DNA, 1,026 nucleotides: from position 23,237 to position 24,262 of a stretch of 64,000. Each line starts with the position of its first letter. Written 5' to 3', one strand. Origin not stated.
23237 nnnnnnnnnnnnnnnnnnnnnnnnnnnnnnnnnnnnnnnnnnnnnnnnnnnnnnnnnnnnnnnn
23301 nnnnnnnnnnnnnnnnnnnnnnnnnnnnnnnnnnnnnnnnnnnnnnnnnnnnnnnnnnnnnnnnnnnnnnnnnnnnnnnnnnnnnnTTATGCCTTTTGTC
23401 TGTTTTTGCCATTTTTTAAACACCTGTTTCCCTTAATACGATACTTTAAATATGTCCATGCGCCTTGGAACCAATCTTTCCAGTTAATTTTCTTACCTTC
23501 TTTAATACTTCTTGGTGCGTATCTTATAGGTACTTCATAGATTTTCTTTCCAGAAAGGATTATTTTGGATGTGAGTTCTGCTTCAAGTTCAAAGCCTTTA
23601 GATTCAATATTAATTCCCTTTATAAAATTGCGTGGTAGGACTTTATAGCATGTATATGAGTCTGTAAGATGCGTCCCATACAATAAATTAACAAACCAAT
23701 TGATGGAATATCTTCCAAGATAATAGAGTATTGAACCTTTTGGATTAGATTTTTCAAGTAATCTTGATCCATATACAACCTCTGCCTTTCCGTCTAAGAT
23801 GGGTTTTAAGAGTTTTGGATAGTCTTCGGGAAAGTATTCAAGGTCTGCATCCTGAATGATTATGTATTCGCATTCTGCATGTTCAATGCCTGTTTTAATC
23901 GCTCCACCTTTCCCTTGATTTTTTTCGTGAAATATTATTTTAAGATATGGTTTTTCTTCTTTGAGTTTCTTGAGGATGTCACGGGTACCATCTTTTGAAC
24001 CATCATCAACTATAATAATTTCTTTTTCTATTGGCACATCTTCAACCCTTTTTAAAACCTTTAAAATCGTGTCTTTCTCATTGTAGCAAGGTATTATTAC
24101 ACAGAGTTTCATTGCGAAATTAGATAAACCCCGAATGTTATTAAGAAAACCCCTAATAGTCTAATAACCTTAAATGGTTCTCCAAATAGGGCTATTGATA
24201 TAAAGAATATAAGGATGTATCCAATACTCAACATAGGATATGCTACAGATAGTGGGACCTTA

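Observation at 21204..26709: Arn-like lipid-linked glycosylation cluster built around UDP-xylose rather than Ara4N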

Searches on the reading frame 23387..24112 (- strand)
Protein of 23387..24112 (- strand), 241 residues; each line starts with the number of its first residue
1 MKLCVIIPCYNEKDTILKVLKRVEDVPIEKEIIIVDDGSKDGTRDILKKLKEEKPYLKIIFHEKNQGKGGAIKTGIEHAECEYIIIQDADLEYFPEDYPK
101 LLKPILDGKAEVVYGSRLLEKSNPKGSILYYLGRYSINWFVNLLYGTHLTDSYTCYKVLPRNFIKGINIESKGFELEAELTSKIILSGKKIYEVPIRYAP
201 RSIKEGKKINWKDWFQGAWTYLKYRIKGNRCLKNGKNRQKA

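Call 3: search_protein_families(library=pfam, proteins=[window:23387-24112:-], max_evalue=0.01)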
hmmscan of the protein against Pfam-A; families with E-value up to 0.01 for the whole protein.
window:23387-24112:- (241 aa): 5 families
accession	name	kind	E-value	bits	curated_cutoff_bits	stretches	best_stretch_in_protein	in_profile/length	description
PF00535.33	Glycos_transf_2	-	4.2e-37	128.1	23.3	1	4-130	1-128/168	Glycosyl transferase family 2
PF10111.15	Glyco_tranf_2_2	-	2.3e-06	27.7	27.3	1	5-103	2-104/276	Glycosyltransferase like family 2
PF13641.12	Glyco_tranf_2_3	-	2.6e-05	24.8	27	1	4-90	4-96/230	Glycosyltransferase like family 2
PF13704.12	Glyco_tranf_2_4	-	0.00015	22.6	27.5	1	11-66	2-52/98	Glycosyl transferase family 2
PF06810.17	Phage_scaffold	-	0.0019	18.7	35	1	29-71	119-159/170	Phage capsid assembly scaffolding protein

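Call 4: search_protein_families(library=ncbifam, proteins=[window:23387-24112:-], max_evalue=0.01)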
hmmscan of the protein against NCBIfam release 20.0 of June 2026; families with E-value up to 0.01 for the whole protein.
window:23387-24112:- (241 aa): 29 families (the best 25 are shown)
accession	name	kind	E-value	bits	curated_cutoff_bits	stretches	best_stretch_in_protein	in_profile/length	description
TIGR04182.1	glyco_TIGR04182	equivalog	6.7e-37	127.4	325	1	3-208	2-200/293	S-layer glycoprotein N-glycosyltransferase AglJ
TIGR03937.1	PgaC_IcaA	equivalog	2.9e-20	72.6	422.3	1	3-90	47-135/407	poly-beta-1,6-N-acetyl-D-glucosamine synthase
NF047588.1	GlcsyltransPgfSStrep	equivalog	1.5e-17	63.8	500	1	1-167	1-167/308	glycosyltransferase PgfS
NF041391.1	DPhHxTase_Halo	equivalog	3.2e-17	62.2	375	1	9-202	3-187/213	dolichyl-phosphate hexose transferase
NF007986.1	PRK10714.1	equivalog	2.4e-16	59.6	529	1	2-156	7-160/316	undecaprenyl-phosphate 4-deoxy-4-formamido-L-arabinose transferase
NF058614.1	PPMAGASynPpgS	equivalog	4.1e-16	59.1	370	1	5-197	4-195/226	polyprenyl-phospho-N-acetylgalactosaminyl synthase PpgS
NF007482.0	PRK10073.1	equivalog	4.5e-16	58.8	423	1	2-105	7-110/334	glycosyltransferase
NF047683.1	TeichurnBiosyTuaG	equivalog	6.7e-15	55.4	400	1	3-103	8-109/252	teichuronic acid biosynthesis protein TuaG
TIGR04283.1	glyco_like_mftF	equivalog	7.9e-15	55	182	1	3-114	1-107/221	TIGR04283 family arsenosugar biosynthesis glycosyltransferase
NF041875.1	EPS_EpsD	equivalog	2e-14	53.8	370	1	3-116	1-115/325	exopolysaccharide biosynthesis glycosyltransferase EpsD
NF050050.1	ProtGlycPglI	equivalog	1.6e-12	47.5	500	1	2-122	3-124/306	GalNAc(5)-diNAcBac-PP-undecaprenol beta-1,3-glucosyltransferase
TIGR03111.1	glyc2_xrt_Gpos1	hypoth_equivalog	3.9e-10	39.1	363.95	1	3-90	51-141/439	TIGR03111 family XrtG-associated glycosyltransferase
TIGR03965.1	mycofact_glyco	equivalog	7e-10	38.4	280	1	4-113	77-187/467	mycofactocin biosynthesis glycosyltransferase MftF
NF038302.1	EPS_HpsE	equivalog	8e-10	38.2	300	1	1-90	1-96/307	hormogonium polysaccharide biosynthesis glycosyltransferase HpsE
NF010496.0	PRK13915.1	equivalog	2.1e-09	36.9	262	1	2-108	32-145/307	glucosyl-3-phosphoglycerate synthase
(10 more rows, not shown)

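Call 30: find_homologous_proteins(query=window:23387-24112:-, max_evalue=1e-20)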
Query window:23387-24112:- (241 aa): 7995 proteins with E <= 1e-20 among 8000 candidates; the best 120 are listed.
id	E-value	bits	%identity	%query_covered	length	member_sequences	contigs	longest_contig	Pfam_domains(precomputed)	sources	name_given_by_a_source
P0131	4.0e-157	539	99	100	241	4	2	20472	PF10111.15,PF13641.13,PF00535.33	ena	-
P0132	8.9e-129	446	82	98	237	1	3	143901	PF10111.15,PF13641.13,PF00535.33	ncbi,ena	-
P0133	1.9e-128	445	84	97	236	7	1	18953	PF10111.15,PF13641.13,PF00535.33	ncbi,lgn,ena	-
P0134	3.6e-127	441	80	100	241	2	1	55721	PF10111.15,PF13641.13,PF00535.33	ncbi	-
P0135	2.5e-112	393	71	100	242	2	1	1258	PF10111.15,PF13641.13,PF00535.33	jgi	-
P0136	1.3e-102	361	68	94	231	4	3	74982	PF10111.15,PF13641.13,PF00535.33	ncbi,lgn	ncbi:MAG: glycosyltransferase family 2 protein [candidate division WOR-3 bacterium]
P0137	1.1e-87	312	64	93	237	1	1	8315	PF10111.15,PF13641.13,PF00535.33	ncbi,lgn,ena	-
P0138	3.5e-87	310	62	95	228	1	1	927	PF10111.15,PF13641.13,PF00535.33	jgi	jgi:dolichol-phosphate mannosyltransferase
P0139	2.0e-86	308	62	95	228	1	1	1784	PF10111.15,PF13641.13,PF00535.33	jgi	jgi:glycosyltransferase involved in cell wall biosynthesis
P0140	1.6e-84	301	59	95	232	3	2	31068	PF10111.15,PF13641.13,PF00535.33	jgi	-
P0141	2.2e-83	298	63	94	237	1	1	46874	PF10111.15,PF13641.13,PF00535.33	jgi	jgi:dolichol-phosphate mannosyltransferase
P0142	3.0e-82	294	59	94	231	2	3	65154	PF10111.15,PF13641.13,PF00535.33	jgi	-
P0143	5.9e-82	293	61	96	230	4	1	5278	PF10111.15,PF13641.13,PF00535.33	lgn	-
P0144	5.0e-80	287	59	95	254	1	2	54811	PF10111.15,PF13641.13,PF00535.33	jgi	jgi:dolichol-phosphate mannosyltransferase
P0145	8.7e-80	286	55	95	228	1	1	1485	PF10111.15,PF13641.13,PF00535.33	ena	-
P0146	1.1e-79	286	55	95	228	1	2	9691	PF10111.15,PF13641.13,PF00535.33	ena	-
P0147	1.4e-78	282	59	94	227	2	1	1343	PF10111.15,PF13641.13,PF00535.33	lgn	-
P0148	2.7e-78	281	56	95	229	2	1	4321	PF10111.15,PF13641.13,PF00535.33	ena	-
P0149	5.2e-78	280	59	94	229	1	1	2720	PF10111.15,PF13641.13,PF00535.33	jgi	jgi:dolichol-phosphate mannosyltransferase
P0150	2.4e-77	278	57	90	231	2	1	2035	PF10111.15,PF13641.13,PF00535.33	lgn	-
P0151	6.5e-77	277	56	92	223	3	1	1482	PF10111.15,PF13641.13,PF00535.33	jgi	jgi:glycosyltransferase involved in cell wall biosynthesis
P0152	1.2e-76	276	56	95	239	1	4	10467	PF10111.15,PF13641.13,PF00535.33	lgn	-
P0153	1.3e-76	275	58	90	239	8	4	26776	PF10111.15,PF13641.13,PF00535.33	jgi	-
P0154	1.4e-76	275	55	95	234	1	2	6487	PF10111.15,PF13641.13,PF00535.33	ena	-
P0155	4.9e-76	274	56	94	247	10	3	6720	PF10111.15,PF13641.13,PF00535.33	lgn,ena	-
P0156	1.0e-75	273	56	95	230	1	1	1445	PF10111.15,PF13641.13,PF00535.33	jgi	jgi:dolichol-phosphate mannosyltransferase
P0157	1.4e-75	272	56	95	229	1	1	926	PF10111.15,PF13641.13,PF00535.33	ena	-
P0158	2.2e-75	271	56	98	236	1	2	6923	PF10111.15,PF00535.33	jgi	-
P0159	4.1e-75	271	57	93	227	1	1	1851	PF10111.15,PF13641.13,PF00535.33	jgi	jgi:glycosyltransferase involved in cell wall biosynthesis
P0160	6.4e-75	270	56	90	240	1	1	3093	PF10111.15,PF13641.13,PF00535.33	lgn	-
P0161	2.6e-74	268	60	93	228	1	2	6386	PF10111.15,PF13641.13,PF00535.33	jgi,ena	-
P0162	5.3e-74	267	56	93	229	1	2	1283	PF13641.13,PF00535.33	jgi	-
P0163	5.8e-74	267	56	94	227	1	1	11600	PF10111.15,PF13641.13,PF00535.33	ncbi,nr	ncbi:MAG: glycosyltransferase family 2 protein [Actinobacteria bacterium]|nr:glycosyltransferase fam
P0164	7.1e-74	267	57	93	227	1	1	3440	PF10111.15,PF13641.13,PF00535.33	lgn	-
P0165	1.1e-73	266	56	93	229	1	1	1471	PF00535.33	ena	-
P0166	1.2e-73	266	57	93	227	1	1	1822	PF10111.15,PF13641.13,PF00535.33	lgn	-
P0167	1.6e-73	265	54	94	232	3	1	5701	PF10111.15,PF13641.13,PF00535.33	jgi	-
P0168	2.6e-73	265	57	94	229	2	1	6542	PF13641.13,PF00535.33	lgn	-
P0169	4.1e-73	264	55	93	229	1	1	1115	PF00535.33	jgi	-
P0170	4.2e-73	264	55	94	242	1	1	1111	PF10111.15,PF13641.13,PF00535.33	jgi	jgi:glycosyltransferase involved in cell wall biosynthesis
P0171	2.3e-72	262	57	93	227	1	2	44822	PF13641.13,PF00535.33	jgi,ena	-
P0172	2.8e-72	261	55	94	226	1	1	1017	PF10111.15,PF13641.13,PF00535.33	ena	-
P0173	3.0e-72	261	57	93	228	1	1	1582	PF10111.15,PF13641.13,PF00535.33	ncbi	-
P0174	3.3e-72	261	55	94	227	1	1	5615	PF10111.15,PF13641.13,PF00535.33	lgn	-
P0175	4.3e-72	261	57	93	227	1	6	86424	PF13641.13,PF00535.33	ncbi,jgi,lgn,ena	-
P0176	6.2e-72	260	54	93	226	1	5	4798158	PF13641.13,PF00535.33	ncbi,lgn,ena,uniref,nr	ncbi:glycosyl transferase family 2 [Emticicia oligotrophica DSM 17448]|uniref:Glycosyl transferase f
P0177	9.1e-72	260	57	93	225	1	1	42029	PF13641.13,PF00535.33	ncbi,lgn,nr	ncbi:MAG: glycosyltransferase family 2 protein [Candidatus Omnitrophica bacterium]|nr:glycosyltransf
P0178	9.7e-72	260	54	93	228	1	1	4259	PF10111.15,PF13641.13,PF00535.33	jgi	jgi:glycosyltransferase involved in cell wall biosynthesis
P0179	1.8e-71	259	51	94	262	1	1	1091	PF13641.13,PF00535.33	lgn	-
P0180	2.3e-71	258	54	93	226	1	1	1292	PF13641.13,PF00535.33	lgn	-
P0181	3.4e-71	258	57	93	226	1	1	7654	PF10111.15,PF13641.13,PF00535.33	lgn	-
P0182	9.9e-71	256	56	93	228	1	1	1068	PF10111.15,PF13641.13,PF00535.33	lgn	-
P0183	1.1e-70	256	54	94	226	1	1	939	PF10111.15,PF13641.13,PF00535.33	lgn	-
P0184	1.1e-70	256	56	93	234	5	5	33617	PF10111.15,PF13641.13,PF00535.33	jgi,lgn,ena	-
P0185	1.2e-70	256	53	93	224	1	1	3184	PF10111.15,PF13641.13,PF00535.33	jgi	-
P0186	1.5e-70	256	56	93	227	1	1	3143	PF13641.13,PF00535.33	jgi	-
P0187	1.5e-70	256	52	93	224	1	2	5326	PF10111.15,PF13641.13,PF00535.33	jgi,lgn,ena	-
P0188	1.6e-70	256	56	94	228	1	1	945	PF10111.15,PF13641.13,PF00535.33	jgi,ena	-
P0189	1.6e-70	256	55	93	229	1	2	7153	PF10111.15,PF13641.13,PF00535.33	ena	-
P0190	1.9e-70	255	57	93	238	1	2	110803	PF10111.15,PF13641.13,PF00535.33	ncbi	-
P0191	2.1e-70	255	57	94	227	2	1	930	PF10111.15,PF13641.13,PF00535.33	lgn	-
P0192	3.0e-70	255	54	93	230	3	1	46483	PF13641.13,PF00535.33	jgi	jgi:dolichol-phosphate mannosyltransferase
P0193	3.8e-70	254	55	93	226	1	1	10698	PF10111.15,PF13641.13,PF00535.33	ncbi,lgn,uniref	ncbi:MAG: glycosyltransferase family 2 protein [Emticicia sp.]|uniref:glycosyltransferase family 2 p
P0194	4.1e-70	254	54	93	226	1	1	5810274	PF10111.15,PF13641.13,PF00535.33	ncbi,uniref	ncbi:glycosyltransferase family 2 protein [Emticicia sp. SJ17W-69]|uniref:glycosyltransferase family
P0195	5.1e-70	254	55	93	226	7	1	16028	PF10111.15,PF13641.13,PF00535.33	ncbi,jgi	jgi:dolichol-phosphate mannosyltransferase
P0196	5.2e-70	254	54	93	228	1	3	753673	PF10111.15,PF13641.13,PF00535.33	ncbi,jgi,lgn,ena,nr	ncbi:MAG TPA: glycosyltransferase family 2 protein [Candidatus Paceibacterota bacterium]|nr:glycosyl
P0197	5.5e-70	254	54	93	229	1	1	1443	PF10111.15,PF13641.13,PF00535.33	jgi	jgi:dolichol-phosphate mannosyltransferase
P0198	7.0e-70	253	54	93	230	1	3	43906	PF13641.13,PF00535.33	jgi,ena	jgi:glycosyltransferase involved in cell wall biosynthesis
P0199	7.4e-70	253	54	93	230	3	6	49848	PF13641.13,PF00535.33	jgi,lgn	jgi:dolichol-phosphate mannosyltransferase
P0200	7.5e-70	253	54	93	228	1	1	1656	PF10111.15,PF13641.13,PF00535.33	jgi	-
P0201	7.6e-70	253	54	94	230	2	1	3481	PF10111.15,PF13641.13,PF00535.33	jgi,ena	-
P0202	7.9e-70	253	53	93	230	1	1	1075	PF10111.15,PF13641.13,PF00535.33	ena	-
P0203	1.1e-69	253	55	94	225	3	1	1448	PF10111.15,PF13641.13,PF00535.33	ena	-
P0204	1.2e-69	253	54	93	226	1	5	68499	PF10111.15,PF13641.13,PF00535.33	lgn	-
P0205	1.2e-69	253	52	94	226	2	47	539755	PF10111.15,PF13641.13,PF00535.33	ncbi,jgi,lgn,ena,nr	ncbi:MAG TPA: glycosyltransferase family 2 protein [Candidatus Sumerlaeota bacterium]|nr:MAG: Undeca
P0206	1.3e-69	253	54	93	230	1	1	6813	PF13641.13,PF00535.33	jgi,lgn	jgi:glycosyltransferase involved in cell wall biosynthesis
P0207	1.3e-69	253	54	93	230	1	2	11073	PF13641.13,PF00535.33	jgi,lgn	-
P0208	1.4e-69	253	57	94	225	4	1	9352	PF10111.15,PF13641.13,PF00535.33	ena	-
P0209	1.6e-69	252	54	93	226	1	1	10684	PF13641.13,PF00535.33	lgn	-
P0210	1.6e-69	252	53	93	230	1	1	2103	PF10111.15,PF13641.13,PF00535.33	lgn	-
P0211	1.7e-69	252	53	93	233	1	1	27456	PF10111.15,PF13641.13,PF00535.33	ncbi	-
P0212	1.9e-69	252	54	93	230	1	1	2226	PF13641.13,PF00535.33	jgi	jgi:glycosyltransferase involved in cell wall biosynthesis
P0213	2.6e-69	252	53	93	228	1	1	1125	PF10111.15,PF13641.13,PF00535.33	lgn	-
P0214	2.9e-69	251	53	93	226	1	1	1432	PF10111.15,PF13641.13,PF00535.33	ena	-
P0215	3.0e-69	251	54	93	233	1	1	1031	PF10111.15,PF13641.13,PF00535.33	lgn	-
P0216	3.9e-69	251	51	94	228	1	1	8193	PF10111.15,PF13641.13,PF00535.33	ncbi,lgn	-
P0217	4.0e-69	251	54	93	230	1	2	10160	PF13641.13,PF00535.33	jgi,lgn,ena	-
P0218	5.2e-69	251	54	93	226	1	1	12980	PF10111.15,PF13641.13,PF00535.33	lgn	-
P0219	5.4e-69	251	55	93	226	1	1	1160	PF10111.15,PF13641.13,PF00535.33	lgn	-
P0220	5.5e-69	251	56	92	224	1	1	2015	PF10111.15,PF13641.13,PF00535.33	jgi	-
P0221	7.3e-69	250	52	94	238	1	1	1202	PF10111.15,PF13641.13,PF00535.33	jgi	jgi:dolichol-phosphate mannosyltransferase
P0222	7.3e-69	250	54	94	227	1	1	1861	PF10111.15,PF00535.33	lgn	-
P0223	7.7e-69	250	51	100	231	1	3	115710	PF10111.15,PF13641.13,PF00535.33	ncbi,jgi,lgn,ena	-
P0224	8.1e-69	250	55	92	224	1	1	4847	PF10111.15,PF13641.13,PF00535.33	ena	-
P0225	9.2e-69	250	54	93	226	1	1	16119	PF10111.15,PF13641.13,PF00535.33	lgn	-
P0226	1.0e-68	250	53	93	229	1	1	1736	PF10111.15,PF13641.13,PF00535.33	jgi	-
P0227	1.1e-68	250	52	93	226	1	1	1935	PF10111.15,PF13641.13,PF00535.33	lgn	-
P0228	1.1e-68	250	55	93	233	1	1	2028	PF10111.15,PF13641.13,PF00535.33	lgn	-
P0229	1.2e-68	249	53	93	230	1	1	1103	PF10111.15,PF13641.13,PF00535.33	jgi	-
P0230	1.3e-68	249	55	93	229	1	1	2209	PF10111.15,PF13641.13,PF00535.33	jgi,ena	-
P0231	1.3e-68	249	55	94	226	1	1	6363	PF10111.15,PF13641.13,PF00535.33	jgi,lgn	-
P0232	1.3e-68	249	52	93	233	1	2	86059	PF10111.15,PF13641.13,PF00535.33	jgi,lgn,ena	-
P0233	1.4e-68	249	53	93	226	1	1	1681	PF10111.15,PF13641.13,PF00535.33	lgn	-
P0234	1.4e-68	249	54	93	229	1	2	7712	PF10111.15,PF13641.13,PF00535.33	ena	-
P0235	1.5e-68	249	56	93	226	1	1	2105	PF10111.15,PF13641.13,PF00535.33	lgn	-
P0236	1.6e-68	249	55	93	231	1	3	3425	PF10111.15,PF13641.13,PF00535.33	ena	-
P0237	1.6e-68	249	54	93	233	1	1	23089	PF10111.15,PF13641.13,PF00535.33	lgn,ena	-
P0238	1.8e-68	249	56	93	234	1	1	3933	PF10111.15,PF13641.13,PF00535.33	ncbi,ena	-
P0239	1.8e-68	249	52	92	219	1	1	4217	PF00535.33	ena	-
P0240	2.0e-68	249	54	91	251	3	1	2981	PF10111.15,PF13641.13,PF00535.33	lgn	-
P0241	2.1e-68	249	53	93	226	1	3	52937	PF10111.15,PF13641.13,PF00535.33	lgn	-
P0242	2.3e-68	249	54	92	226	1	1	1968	PF13641.13,PF00535.33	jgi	jgi:glycosyltransferase involved in cell wall biosynthesis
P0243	2.3e-68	248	54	93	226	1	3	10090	PF10111.15,PF13641.13,PF00535.33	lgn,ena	-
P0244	2.5e-68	248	53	93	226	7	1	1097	PF13641.13,PF00535.33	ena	-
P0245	2.5e-68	248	53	93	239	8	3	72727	PF10111.15,PF13641.13,PF00535.33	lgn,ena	-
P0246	2.6e-68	248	54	93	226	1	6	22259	PF10111.15,PF13641.13,PF00535.33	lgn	-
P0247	2.8e-68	248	53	93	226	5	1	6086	PF13641.13,PF00535.33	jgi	jgi:dolichol-phosphate mannosyltransferase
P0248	3.0e-68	248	54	93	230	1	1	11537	PF10111.15,PF13641.13,PF00535.33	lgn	-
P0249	3.0e-68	248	55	95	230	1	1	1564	PF10111.15,PF13641.13,PF00535.33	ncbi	-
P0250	3.2e-68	248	54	93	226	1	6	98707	PF13641.13,PF00535.33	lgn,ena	-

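Call 31: search_solved_structures(query=window:23387-24112:-, max_evalue=0.00001)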
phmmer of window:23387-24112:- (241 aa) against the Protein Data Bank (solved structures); distinct sequences matched with E-value up to 0.00001: 15.
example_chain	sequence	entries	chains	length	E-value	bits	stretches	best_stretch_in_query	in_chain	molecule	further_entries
5mlz_A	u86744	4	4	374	1.2e-17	67.5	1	1-215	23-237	Dolichol monophosphate mannose synthase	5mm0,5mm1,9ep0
9hwj_A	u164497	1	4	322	3.6e-13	52.9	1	2-150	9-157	Undecaprenyl-phosphate 4-deoxy-4-formamido-L-arabinose transferase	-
9bhc_C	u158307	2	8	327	5.7e-13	52.3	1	2-113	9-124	Undecaprenyl-phosphate 4-deoxy-4-formamido-L-arabinose transferase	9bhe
8vxh_A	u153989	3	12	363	7.5e-13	51.9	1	2-113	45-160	Undecaprenyl-phosphate 4-deoxy-4-formamido-L-arabinose transferase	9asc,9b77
5eke_A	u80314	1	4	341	1.6e-10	44.2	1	2-117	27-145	Uncharacterized glycosyltransferase sll0501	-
5ekp_C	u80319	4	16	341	1.6e-10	44.2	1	2-117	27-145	Uncharacterized glycosyltransferase sll0501 | Glycosyltransferase sll0501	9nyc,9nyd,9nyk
9nye_A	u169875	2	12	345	1.7e-10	44.2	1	2-117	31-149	Glycosyltransferase sll0501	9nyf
6yv7_B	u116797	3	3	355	2.9e-09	40.1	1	3-93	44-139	Glycosyl transferase, family 2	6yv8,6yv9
6yv7_A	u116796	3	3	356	2.9e-09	40.1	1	3-93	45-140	Glycosyl transferase, family 2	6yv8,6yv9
2z87_A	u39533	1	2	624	1.4e-08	37.9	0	4-90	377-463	Chondroitin synthase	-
2z86_A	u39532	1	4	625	1.4e-08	37.9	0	4-90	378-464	Chondroitin synthase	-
5tze_C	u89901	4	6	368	1.4e-06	31.4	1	1-94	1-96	Glycosyl transferase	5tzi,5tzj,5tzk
3bcv_A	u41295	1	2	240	1.5e-06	31.2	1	2-97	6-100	Putative glycosyltransferase protein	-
5tz8_A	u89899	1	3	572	2.6e-06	30.4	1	1-94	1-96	Glycosyl transferase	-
6p61_A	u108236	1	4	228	3.4e-06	30.1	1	4-106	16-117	Glycosyltransferase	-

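Call 33: find_encoding_contigs(protein=P0176, flank=7000, max_places=1)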
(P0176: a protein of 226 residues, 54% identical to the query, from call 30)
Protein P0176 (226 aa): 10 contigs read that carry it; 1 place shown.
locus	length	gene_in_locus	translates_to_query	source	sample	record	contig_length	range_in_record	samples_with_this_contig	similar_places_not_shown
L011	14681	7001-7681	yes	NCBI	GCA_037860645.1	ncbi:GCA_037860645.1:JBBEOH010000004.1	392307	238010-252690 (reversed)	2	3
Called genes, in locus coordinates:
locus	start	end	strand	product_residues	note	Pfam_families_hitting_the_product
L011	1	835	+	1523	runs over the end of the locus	PF00310:GATase_2, PF04898:Glu_syn_central, PF01645:Glu_synthase, PF01493:GXGXG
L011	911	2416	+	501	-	PF14691:Fer4_20, PF00070:Pyr_redox, PF01593:Amino_oxidase (weak), PF03486:HI0933_like (faint), PF07992:Pyr_redox_2, PF12831:FAD_oxidored (weak), PF13450:NAD_binding_8, PF13738:Pyr_redox_3 (faint)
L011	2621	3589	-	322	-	PF01259:SAICAR_synt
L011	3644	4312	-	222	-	-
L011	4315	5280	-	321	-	PF00092:VWA, PF13519:VWA_2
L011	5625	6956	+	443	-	PF13231:PMT_2 (weak)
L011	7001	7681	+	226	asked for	PF00535:Glycos_transf_2, PF13641:Glyco_tranf_2_3 (weak)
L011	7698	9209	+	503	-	-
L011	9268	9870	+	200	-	-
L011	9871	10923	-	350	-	PF01757:Acyl_transf_3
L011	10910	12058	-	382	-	PF20706:GT4-conflict, PF00534:Glycos_transf_1, PF13692:Glyco_trans_1_4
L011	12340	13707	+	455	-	-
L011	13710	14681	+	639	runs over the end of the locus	-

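Call 34: find_encoding_contigs(protein=P0205, flank=7000, max_places=1)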
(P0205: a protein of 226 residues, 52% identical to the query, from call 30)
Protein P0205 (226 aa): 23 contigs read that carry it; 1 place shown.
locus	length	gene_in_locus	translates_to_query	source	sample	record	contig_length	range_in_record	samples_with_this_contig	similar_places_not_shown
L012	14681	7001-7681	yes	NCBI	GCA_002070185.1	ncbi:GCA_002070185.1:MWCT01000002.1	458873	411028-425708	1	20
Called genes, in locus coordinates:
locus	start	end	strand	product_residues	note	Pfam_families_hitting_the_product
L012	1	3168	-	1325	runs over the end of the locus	PF10670:DUF4198 (faint), PF22904:NOMO1-like_2nd (faint), PF08308:PEGA (faint), PF09430:EMC7_beta-sandw (faint), PF11974:bMG3 (faint), PF13620:CarboxypepD_reg, PF13715:CarbopepD_reg_2 (faint), PF13620:CarboxypepD_reg, +6 more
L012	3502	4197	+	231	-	PF13801:Metal_resist, PF07813:LTXXQ (weak), PF16231:DUF4890 (weak)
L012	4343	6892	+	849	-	PF25275:Golvesin_C, PF00149:Metallophos, PF17957:Big_7, PF01011:PQQ (faint), PF13360:PQQ_2, PF13570:Beta-prop_ACSF4, PF13360:PQQ_2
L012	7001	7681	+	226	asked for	PF00535:Glycos_transf_2, PF10111:Glyco_tranf_2_2 (faint), PF13641:Glyco_tranf_2_3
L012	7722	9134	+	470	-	PF04932:Wzy_C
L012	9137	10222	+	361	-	PF13646:HEAT_2 (faint)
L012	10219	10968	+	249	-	PF00977:His_biosynth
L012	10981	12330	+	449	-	PF09594:GT87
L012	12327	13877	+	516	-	PF13529:Peptidase_C39_2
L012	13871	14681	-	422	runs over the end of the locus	PF05684:DUF819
